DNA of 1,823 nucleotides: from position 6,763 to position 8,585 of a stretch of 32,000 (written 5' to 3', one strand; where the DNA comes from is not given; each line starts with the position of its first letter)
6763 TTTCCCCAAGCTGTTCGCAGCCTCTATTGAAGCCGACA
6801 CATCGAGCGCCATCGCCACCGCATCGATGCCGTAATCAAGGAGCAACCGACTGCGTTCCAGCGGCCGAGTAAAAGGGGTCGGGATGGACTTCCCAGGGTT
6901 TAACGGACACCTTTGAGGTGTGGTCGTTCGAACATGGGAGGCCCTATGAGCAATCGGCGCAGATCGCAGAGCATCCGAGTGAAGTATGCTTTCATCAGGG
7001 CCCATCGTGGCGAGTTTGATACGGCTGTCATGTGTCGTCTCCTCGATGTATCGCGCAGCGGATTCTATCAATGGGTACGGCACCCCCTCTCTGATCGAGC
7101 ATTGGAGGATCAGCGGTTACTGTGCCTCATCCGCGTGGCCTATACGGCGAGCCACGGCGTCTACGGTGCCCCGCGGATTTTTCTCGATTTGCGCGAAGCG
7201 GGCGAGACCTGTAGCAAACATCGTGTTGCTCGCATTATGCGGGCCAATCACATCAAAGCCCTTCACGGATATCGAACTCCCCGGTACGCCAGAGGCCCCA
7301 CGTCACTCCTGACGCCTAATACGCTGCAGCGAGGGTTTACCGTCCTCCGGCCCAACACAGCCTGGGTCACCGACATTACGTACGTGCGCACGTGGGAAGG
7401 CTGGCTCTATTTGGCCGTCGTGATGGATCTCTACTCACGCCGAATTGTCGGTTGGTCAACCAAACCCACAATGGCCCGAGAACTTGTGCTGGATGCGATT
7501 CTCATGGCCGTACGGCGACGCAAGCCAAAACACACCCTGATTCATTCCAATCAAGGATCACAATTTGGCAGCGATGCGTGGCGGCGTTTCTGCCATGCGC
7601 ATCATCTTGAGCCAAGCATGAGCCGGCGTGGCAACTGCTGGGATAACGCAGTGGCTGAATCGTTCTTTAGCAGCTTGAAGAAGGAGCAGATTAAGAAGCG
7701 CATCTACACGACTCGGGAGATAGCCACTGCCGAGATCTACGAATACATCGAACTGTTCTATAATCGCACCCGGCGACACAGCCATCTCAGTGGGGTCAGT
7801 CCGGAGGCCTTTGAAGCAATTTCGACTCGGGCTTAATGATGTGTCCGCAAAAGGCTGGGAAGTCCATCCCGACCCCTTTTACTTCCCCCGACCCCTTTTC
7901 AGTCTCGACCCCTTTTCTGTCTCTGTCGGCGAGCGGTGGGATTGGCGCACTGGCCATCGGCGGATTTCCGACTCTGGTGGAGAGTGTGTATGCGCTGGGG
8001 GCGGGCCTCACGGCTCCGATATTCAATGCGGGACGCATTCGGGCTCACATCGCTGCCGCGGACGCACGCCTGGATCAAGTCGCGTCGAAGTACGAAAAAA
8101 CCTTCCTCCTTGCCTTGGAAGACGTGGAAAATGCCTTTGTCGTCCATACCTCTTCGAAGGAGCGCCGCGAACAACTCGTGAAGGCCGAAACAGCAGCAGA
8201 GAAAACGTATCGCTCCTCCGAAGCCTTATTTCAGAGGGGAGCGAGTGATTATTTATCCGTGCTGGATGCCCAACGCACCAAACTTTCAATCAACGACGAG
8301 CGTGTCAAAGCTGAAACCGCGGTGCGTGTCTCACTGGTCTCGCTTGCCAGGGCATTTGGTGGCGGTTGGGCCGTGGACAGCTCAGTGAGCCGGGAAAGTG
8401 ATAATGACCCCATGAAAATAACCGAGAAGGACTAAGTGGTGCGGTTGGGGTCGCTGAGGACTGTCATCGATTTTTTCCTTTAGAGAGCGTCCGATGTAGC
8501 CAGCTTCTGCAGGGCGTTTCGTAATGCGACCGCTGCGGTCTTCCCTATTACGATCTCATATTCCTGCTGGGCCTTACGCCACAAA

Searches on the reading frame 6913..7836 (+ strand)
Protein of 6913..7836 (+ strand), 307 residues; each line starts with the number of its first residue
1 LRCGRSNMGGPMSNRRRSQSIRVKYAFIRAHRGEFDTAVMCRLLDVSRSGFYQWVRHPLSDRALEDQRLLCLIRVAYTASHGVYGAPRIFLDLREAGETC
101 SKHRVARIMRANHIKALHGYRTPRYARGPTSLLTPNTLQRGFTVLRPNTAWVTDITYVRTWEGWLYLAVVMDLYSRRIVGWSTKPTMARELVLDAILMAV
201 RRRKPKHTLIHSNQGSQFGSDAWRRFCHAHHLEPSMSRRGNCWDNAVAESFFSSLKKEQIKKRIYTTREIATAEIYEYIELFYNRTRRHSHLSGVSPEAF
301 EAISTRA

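Call 10: search_protein_families(library=pfam, proteins=[window:6913-7836:+], max_evalue=0.001)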
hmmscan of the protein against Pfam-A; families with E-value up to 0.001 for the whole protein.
window:6913-7836:+ (307 aa): 4 families
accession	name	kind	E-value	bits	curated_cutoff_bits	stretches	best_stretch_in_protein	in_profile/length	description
PF00665.32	rve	-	1.5e-28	99.4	32.6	1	146-242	3-102/102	Integrase core domain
PF13276.12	HTH_21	-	1.7e-13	51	28.1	1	66-117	3-55/60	HTH-like domain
PF13333.12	rve_2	-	1.7e-12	47.7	22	1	249-301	1-52/56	Integrase core domain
PF13683.12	rve_3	-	6.2e-10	39.1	26.5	1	232-297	3-67/67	Integrase core domain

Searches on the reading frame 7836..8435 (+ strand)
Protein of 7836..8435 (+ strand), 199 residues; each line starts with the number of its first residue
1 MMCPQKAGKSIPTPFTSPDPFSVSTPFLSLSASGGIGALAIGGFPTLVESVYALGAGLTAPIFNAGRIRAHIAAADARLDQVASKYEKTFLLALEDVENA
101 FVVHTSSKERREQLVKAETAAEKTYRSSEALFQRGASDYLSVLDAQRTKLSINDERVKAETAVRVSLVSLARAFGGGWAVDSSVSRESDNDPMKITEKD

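Call 10: search_protein_families(library=pfam, proteins=[window:7836-8435:+], max_evalue=0.001)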
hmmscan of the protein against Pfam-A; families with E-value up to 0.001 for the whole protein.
window:7836-8435:+ (199 aa): 1 family
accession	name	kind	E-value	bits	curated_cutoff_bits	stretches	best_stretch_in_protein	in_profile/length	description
PF02321.23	OEP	-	1.2e-16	61.5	22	1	49-175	64-187/187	Outer membrane efflux protein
